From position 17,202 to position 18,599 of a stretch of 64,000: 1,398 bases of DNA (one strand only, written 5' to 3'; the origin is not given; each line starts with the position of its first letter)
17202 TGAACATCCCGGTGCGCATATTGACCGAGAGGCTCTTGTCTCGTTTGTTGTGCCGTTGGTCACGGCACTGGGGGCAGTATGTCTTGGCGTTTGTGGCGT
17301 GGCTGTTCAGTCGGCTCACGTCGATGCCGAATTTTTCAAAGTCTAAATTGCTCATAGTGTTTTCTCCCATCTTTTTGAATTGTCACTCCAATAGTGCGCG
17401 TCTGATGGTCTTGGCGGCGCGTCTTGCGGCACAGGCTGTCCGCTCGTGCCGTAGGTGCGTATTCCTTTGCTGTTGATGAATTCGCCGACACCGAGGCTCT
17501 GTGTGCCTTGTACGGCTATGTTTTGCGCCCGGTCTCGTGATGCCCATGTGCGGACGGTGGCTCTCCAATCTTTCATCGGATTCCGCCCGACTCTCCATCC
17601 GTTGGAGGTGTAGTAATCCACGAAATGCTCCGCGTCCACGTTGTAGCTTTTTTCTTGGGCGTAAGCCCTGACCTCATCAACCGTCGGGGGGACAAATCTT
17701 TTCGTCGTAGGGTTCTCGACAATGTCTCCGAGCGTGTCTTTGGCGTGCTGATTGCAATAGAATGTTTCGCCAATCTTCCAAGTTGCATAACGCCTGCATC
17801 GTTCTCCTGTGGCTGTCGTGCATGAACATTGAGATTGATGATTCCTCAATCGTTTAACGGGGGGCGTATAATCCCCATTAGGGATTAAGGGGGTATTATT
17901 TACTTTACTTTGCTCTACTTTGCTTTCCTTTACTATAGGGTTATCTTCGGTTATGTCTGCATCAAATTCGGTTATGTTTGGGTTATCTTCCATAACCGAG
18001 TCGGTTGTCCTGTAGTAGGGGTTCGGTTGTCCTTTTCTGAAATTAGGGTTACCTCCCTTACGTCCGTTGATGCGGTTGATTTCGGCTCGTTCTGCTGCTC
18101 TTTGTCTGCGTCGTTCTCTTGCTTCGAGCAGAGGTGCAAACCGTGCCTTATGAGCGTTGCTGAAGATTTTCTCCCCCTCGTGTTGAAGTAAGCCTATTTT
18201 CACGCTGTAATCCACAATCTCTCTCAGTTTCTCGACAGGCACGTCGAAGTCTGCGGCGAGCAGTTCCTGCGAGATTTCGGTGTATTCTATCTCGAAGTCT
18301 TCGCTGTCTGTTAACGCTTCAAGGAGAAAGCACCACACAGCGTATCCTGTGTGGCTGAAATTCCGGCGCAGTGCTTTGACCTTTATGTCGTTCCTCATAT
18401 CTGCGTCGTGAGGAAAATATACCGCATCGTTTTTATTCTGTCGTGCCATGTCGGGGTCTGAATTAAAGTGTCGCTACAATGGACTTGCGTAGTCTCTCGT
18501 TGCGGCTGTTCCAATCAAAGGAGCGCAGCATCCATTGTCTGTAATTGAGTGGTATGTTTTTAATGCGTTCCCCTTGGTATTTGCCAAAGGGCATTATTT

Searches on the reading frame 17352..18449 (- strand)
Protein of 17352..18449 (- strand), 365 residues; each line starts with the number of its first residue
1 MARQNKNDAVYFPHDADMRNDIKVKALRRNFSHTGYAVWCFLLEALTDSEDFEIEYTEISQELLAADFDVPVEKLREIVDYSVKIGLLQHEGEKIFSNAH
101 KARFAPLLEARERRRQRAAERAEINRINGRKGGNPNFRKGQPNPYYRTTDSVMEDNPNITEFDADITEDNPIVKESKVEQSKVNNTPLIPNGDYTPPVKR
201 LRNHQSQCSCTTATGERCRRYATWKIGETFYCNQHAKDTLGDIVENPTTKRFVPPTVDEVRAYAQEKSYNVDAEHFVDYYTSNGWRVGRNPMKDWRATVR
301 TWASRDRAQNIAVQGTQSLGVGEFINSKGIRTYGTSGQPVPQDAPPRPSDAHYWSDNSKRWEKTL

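Call 46: search_protein_families(library=pfam, proteins=[window:17352-18449:-], max_evalue=0.001)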
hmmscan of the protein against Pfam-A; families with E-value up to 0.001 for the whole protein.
window:17352-18449:- (365 aa): 1 family
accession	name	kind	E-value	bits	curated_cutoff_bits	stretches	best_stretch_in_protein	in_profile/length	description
PF14297.12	Lin1244_N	-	3.3e-15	57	25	1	11-91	1-82/95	Lin1244/Lin1753-like, N-terminal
